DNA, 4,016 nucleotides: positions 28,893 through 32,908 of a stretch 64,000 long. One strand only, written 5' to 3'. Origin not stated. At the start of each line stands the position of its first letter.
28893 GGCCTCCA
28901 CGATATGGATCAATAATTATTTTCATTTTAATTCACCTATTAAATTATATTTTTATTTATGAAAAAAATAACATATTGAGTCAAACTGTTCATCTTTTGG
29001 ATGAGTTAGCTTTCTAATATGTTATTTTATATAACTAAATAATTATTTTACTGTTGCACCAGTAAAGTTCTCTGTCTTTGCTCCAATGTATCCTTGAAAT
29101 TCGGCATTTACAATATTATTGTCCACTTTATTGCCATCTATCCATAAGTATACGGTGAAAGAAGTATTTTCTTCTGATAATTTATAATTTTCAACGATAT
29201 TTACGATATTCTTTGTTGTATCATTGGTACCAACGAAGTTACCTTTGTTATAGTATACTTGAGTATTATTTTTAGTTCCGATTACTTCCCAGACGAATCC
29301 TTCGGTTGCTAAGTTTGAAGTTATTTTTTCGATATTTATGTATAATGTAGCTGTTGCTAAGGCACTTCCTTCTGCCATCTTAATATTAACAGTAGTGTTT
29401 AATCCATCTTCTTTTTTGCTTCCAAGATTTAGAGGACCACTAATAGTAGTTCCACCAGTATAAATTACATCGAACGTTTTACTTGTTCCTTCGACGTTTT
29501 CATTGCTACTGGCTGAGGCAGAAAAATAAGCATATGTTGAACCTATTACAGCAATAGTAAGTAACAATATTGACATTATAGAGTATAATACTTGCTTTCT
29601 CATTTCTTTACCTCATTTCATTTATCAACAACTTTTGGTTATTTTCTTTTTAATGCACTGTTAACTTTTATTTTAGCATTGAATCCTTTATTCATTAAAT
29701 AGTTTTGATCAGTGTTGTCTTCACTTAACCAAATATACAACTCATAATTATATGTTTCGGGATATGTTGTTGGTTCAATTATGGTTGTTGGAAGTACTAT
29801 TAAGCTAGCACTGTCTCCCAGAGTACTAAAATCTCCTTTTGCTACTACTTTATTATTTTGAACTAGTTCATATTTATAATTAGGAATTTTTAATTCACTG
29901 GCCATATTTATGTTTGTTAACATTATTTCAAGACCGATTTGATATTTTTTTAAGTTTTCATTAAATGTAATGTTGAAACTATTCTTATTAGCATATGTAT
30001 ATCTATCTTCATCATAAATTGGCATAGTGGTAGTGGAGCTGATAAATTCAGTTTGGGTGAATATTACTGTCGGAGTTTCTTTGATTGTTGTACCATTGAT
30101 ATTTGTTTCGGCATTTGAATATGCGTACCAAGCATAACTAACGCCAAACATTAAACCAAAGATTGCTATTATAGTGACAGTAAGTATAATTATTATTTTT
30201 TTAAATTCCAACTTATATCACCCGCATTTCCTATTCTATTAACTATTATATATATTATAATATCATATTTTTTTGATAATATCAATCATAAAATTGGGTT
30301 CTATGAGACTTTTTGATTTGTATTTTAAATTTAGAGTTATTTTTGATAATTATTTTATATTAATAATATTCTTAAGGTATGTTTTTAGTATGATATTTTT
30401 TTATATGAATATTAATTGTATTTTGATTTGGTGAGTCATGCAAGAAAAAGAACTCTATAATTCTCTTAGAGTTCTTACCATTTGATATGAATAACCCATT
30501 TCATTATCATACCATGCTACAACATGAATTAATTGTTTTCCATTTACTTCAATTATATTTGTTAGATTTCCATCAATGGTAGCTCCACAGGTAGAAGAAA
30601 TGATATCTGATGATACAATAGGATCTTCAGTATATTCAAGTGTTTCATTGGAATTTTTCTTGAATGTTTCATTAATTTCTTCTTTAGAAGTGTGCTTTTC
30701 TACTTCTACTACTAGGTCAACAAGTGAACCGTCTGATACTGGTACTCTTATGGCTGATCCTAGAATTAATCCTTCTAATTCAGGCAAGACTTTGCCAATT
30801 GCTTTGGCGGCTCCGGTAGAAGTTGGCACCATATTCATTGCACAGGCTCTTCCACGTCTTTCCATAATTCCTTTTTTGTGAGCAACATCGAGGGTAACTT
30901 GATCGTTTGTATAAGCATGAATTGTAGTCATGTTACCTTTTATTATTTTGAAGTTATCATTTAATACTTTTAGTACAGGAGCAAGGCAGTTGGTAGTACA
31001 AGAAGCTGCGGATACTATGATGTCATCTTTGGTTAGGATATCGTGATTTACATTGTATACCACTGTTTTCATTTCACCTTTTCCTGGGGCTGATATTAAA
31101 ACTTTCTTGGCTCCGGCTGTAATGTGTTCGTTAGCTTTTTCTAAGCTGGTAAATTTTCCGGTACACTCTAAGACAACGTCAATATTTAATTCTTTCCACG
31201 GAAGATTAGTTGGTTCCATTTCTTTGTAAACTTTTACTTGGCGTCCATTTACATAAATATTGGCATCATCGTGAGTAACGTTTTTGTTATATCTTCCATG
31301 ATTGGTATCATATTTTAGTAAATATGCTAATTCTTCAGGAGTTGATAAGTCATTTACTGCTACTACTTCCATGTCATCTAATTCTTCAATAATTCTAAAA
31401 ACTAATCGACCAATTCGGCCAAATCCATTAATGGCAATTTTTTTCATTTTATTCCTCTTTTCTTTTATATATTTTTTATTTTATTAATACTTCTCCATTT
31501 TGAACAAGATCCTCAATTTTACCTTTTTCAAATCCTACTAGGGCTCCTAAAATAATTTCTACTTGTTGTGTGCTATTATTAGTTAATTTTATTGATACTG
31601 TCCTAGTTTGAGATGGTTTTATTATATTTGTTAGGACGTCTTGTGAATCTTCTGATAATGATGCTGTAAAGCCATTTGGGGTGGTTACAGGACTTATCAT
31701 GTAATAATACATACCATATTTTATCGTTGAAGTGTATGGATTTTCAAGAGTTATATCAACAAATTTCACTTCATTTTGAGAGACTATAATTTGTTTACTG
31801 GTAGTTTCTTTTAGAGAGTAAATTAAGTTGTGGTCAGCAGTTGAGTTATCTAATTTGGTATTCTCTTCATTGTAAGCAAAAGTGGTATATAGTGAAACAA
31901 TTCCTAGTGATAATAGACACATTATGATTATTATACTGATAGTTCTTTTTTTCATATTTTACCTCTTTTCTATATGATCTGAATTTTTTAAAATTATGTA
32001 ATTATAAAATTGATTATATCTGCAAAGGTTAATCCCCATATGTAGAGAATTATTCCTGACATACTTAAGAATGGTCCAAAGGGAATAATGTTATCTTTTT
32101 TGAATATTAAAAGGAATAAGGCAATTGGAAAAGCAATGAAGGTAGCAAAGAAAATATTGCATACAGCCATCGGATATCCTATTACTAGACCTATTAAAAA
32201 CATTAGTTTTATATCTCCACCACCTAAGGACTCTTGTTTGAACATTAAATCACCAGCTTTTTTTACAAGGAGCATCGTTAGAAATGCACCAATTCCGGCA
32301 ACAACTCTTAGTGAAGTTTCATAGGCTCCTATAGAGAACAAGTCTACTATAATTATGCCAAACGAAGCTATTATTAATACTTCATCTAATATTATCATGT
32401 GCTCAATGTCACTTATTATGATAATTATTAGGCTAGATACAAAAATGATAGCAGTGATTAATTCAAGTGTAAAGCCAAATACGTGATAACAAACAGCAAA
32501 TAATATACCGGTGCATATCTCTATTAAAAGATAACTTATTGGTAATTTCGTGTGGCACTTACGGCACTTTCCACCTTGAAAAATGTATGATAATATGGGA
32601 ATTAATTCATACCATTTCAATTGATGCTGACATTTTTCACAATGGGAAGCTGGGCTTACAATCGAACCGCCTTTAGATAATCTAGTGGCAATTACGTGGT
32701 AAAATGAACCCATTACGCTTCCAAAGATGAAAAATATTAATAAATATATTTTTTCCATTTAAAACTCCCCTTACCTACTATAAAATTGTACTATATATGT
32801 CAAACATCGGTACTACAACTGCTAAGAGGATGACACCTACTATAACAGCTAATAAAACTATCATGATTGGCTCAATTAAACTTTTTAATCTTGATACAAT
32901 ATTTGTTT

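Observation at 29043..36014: Expanded family of SipW-cognate-signal (TasA/BsaA-like) proteins: five small paralogs clustered in three transcription units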

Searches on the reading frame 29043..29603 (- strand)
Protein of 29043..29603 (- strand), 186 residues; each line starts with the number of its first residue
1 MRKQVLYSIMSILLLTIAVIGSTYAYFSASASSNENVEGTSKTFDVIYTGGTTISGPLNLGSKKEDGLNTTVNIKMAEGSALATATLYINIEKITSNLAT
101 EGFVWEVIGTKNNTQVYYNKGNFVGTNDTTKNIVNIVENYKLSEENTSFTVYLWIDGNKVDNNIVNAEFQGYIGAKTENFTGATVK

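Call 5: search_protein_families(library=pfam, max_evalue=1, proteins=[window:29043-29603:-])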
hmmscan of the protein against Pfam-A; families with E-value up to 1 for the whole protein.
window:29043-29603:- (186 aa): 2 families
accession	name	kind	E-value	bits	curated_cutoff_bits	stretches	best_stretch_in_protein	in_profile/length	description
PF11947.13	DUF3464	-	0.02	15.1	25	1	6-39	95-126/149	Photosynthesis affected mutant 68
PF12106.13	Colicin_E5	-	0.12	13.2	25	1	107-139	45-78/88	Colicin E5 ribonuclease domain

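Call 6: search_protein_families(library=ncbifam, max_evalue=1, proteins=[window:29043-29603:-])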
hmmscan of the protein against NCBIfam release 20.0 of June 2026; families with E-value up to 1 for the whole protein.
window:29043-29603:- (186 aa): 2 families
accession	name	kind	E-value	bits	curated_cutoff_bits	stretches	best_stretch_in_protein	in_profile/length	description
TIGR04088.1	cognate_SipW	domain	0.00029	20.9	19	1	13-36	5-27/34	SipW-dependent-type signal peptide-containing protein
NF011705.0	PRK15126.1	equivalog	0.11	11.8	336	1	60-152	20-105/272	HMP-PP phosphatase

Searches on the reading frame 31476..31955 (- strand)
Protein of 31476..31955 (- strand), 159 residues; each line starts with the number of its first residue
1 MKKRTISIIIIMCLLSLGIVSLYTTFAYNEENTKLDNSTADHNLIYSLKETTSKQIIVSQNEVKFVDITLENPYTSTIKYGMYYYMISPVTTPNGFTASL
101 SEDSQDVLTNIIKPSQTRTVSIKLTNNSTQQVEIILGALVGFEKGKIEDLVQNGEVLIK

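Call 5: search_protein_families(library=pfam, max_evalue=1, proteins=[window:31476-31955:-])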
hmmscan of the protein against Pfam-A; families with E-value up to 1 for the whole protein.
window:31476-31955:- (159 aa): 2 families
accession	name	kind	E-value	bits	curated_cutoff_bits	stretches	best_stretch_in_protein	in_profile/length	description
PF06030.18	WxLIP_PGBD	-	0.00043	20.7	27.3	2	112-136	23-47/121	WxL Interacting Protein, peptidoglycan binding domain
PF13150.11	TraL_transposon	-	0.14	12.4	27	1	2-26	23-47/86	Conjugative transposon protein TraL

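Call 6: search_protein_families(library=ncbifam, max_evalue=1, proteins=[window:31476-31955:-])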
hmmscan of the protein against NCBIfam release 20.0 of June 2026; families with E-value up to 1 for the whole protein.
window:31476-31955:- (159 aa): 2 families
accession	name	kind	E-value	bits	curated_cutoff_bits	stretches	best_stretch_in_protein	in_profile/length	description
NF041825.1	hydrophobin_BslA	equivalog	0.02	14.6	250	1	1-100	1-92/178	biofilm surface layer hydrophobin BslA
NF002337.0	PRK01294.1-5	equivalog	0.095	11.9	340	1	1-56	1-64/286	lipase secretion chaperone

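Call 40: search_protein_families(library=ncbifam, alignment_id=A4, max_evalue=0.1)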
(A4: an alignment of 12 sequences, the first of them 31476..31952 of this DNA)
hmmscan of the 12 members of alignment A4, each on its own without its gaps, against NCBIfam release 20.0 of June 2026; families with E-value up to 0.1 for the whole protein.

A. member 1, window:31476-31952:- (158 aa): 0 families

B. families by the number of members that match (of 12 scanned): 12 families
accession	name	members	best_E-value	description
NF040904.1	PhrA_Strep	5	0.0059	PhrA family quorum-sensing system peptide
NF004460.0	PRK05787.2-3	1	0.0085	cobalt-precorrin-7 (C(5))-methyltransferase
NF037951.1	spanin2_2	1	0.0088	bacteriophage spanin2 family protein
TIGR00194.1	uvrC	1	0.025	excinuclease ABC subunit UvrC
NF053670.1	bindosome_BasB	1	0.026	bindosome assembly system protein BasB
NF053819.1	EF0750_LPXTG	1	0.033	EF2685/EF0750 family sortase-dependent surface protein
NF052280.1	7_blade_YncE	1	0.038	7-bladed beta-propeller protein YncE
TIGR00192.1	urease_beta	1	0.041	urease subunit beta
NF004285.1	PRK05696.1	1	0.065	flagellar basal body-associated protein FliL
TIGR02708.1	L_lactate_ox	1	0.075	L-lactate oxidase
NF011766.0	PRK15220.1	1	0.079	fimbrial protein YehD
NF053689.1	BamJ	1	0.09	BamJ family beta-barrel-assembly machinery protein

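Call 56: find_homologous_proteins(query=A4, max_evalue=0.001)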
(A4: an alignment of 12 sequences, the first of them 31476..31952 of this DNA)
Query A4 (12 sequences) (158 aa, profile of the alignment): 332 proteins with E <= 0.001 among 5811 candidates; the best 120 are listed.
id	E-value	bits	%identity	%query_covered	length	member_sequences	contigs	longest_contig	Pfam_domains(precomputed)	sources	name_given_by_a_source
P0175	9.8e-74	264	62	99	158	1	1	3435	-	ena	-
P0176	1.5e-71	257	64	90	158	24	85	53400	-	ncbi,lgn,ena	-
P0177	3.2e-71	256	65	87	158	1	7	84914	-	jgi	-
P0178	6.5e-71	255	64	90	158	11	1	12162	-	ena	-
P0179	3.4e-70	253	58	99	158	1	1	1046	-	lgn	-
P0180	5.5e-70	252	70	88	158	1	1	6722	-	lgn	-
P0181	5.7e-70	252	91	100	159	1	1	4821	-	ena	-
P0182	8.6e-70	252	60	99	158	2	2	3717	-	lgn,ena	-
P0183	1.5e-69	251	61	99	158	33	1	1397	-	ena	-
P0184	1.6e-69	251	61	96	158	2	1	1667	-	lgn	-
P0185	1.8e-69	251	57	99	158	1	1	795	-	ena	-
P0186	2.3e-69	250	57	99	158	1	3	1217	-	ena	-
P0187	2.9e-69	250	63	99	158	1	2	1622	-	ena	-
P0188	4.2e-69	249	62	99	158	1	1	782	-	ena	-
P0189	5.9e-69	249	61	87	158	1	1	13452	-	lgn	-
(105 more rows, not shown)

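Call 67: predict_structure(alignment_id=A10)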
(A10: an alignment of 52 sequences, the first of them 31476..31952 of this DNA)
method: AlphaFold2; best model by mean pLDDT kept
length: 158 residues; sequences in the alignment: 52
mean_pLDDT: 83.5   pTM: 0.67
mean pLDDT of the five models: 83.5, 82.4, 78.7, 77.6, 73.6
residues with pLDDT >= 90: 77; 70-90: 51; 50-70: 23; < 50: 7
segments of 3 or more residues with pLDDT < 50: 33-39
pLDDT, mean of each block of 10 residues (from residue 1): 78 77 59 48 61 93 95 88 93 95 94 93 96 93 85 89
secondary structure, 60 per line:
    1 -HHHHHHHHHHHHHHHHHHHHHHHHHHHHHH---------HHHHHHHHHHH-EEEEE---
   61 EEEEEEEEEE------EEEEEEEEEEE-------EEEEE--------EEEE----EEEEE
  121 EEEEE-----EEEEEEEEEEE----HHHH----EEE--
elements in order: H2-31 H41-51 E53-57 E61-70 E77-87 E95-99 E108-111 E116-125 E131-141 H146-149 E154-156

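Call 70: fold_search(model_id=the predicted structure, library=pdb)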
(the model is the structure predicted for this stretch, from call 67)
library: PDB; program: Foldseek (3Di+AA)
matches with E <= 10: 1686; with E <= 0.001: 1
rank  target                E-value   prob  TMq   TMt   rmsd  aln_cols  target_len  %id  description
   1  7rrm_A                7.1e-04  1.00  0.33  0.48   5.1       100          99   13  Structure of the human TMED1 (p24gamma1) Golgi dynamics Domain (released 2021-10-20)
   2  6fvi                  1.7e-03  0.99  0.29  0.32  15.4       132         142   11  ASH / PapD-like domain of human CEP192 (PapD-like domain 7) (released 2019-03-20)
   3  1z9l                  2.0e-03  1.00  0.33  0.40   6.3       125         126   10  1.7 Angstrom Crystal Structure of the Rat VAP-A MSP Homology Domain (released 2005-07-19)
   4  2cri_MODEL_1_A        2.8e-03  0.98  0.30  0.32   7.2       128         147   11  Solution structure of the MSP domain of mouse VAMP-associated proteinA (released 2005-11-20)
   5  8hqu                  3.4e-03  0.99  0.33  0.40   7.2       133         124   10  Crystal structure of the major sperm protein domain of SCS2 from saccharomyces cerevisiae (released 2023-12-27)
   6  3ikk_A                3.5e-03  1.00  0.35  0.43   6.8       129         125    9  Crystal structure analysis of msp domain (released 2010-05-26)
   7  7som_J                4.9e-03  1.00  0.38  0.10  13.3       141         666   12  Ciliary C2 central pair apparatus isolated from Chlamydomonas reinhardtii (released 2022-04-13)
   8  1grw_A                5.8e-03  0.99  0.33  0.41   6.7       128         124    8  C. elegans major sperm protein (released 2002-06-13)
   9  8hs7                  6.2e-03  0.99  0.33  0.40   7.1       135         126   12  Crystal structure of Vesicle-associated membrane protein-associated protein SCS2 from yeast (released 2024-01-17)
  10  2r39                  6.5e-03  0.99  0.33  0.46  11.3       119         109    7  Crystal structure of FixG-related protein from Vibrio parahaemolyticus (released 2007-09-11)
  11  6e5c_MODEL_1_A        6.5e-03  0.96  0.21  0.40  12.3        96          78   12  Solution NMR structure of a de novo designed double-stranded beta-helix (released 2018-11-07)
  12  1row_A                6.9e-03  1.00  0.36  0.50   5.4       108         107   12  Structure of SSP-19, an MSP-domain protein like family member in Caenorhabditis elegans (released 2003-12-23)
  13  3frp_G                6.9e-03  0.99  0.30  0.24   7.9       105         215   13  Crystal Structure of Cobra Venom Factor, a Co-factor for C3- and C5 convertase CVFBb (released 2009-04-28)
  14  2rr3_MODEL_1_A        7.3e-03  0.99  0.32  0.38   6.6       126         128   12  Solution structure of the complex between human VAP-A MSP domain and human OSBP FFAT motif (released 2010-03-23)
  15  1z9o_A                7.7e-03  0.99  0.33  0.41   5.6       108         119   12  1.9 Angstrom Crystal Structure of the Rat VAP-A MSP Homology Domain in Complex with the Rat ORP1 FFAT Motif (released 2005-07-19)
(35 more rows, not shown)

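Call 73: search_solved_structures(query=A10, max_evalue=10, show_alignments=2)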
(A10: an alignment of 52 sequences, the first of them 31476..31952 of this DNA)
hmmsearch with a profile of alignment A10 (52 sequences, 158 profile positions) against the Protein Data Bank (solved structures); distinct sequences matched with E-value up to 10: 1.
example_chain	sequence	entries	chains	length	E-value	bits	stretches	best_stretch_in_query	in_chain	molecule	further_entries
9bhy_A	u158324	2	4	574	0.58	13.2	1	32-84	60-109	2,3-dihydroxybenzoate-AMP ligase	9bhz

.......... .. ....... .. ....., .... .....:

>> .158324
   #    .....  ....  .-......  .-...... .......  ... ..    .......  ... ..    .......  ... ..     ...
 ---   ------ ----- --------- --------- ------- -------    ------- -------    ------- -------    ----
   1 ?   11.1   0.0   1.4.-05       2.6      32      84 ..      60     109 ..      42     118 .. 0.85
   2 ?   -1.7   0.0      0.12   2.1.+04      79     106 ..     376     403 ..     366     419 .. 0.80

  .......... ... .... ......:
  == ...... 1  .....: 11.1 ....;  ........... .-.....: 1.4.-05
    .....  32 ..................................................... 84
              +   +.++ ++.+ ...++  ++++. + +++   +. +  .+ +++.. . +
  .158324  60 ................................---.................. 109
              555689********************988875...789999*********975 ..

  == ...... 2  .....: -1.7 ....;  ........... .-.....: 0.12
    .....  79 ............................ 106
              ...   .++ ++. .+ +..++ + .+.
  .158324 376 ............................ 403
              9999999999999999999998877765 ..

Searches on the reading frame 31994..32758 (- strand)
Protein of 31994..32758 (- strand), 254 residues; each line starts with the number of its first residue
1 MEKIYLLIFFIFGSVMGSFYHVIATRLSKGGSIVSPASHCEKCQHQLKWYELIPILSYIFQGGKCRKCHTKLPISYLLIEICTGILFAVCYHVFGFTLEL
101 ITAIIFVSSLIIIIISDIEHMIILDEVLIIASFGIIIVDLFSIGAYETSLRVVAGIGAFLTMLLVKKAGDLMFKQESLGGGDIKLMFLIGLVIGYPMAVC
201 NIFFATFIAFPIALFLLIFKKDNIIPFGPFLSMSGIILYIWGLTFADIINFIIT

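Call 5: search_protein_families(library=pfam, max_evalue=1, proteins=[window:31994-32758:-])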
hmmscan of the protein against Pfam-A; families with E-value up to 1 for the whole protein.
window:31994-32758:- (254 aa): 6 families
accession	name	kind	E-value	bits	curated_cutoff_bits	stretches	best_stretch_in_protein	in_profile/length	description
PF06750.18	A24_N_bact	-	8.3e-31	106.3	23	1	11-93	1-83/84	Bacterial Peptidase A24 N-terminal domain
PF01478.23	Peptidase_A24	-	2.2e-11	44.6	26.5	1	104-213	1-103/104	Type IV leader peptidase family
PF21202.3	SLX1_C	-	0.035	14.9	27.2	1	32-53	44-65/65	Structure-specific endonuclease subunit SLX1, C-terminal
PF12773.13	DZR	-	0.036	14.7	27.3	1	35-74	10-36/45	Double zinc ribbon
PF01286.23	XPA_N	-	0.097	13.2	27.1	0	64-78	3-17/32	XPA protein N-terminal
PF10217.14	DUF2039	-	0.13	13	27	1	37-71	29-63/89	Uncharacterized conserved protein (DUF2039)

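Call 6: search_protein_families(library=ncbifam, max_evalue=1, proteins=[window:31994-32758:-])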
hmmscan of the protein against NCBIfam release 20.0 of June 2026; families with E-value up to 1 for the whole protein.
window:31994-32758:- (254 aa): 1 family
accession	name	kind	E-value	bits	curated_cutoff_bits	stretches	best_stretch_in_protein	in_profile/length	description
TIGR04104.1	cxxc_20_cxxc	subfamily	0.014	15.7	45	1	39-116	2-82/93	TIGR04104 family putative zinc finger protein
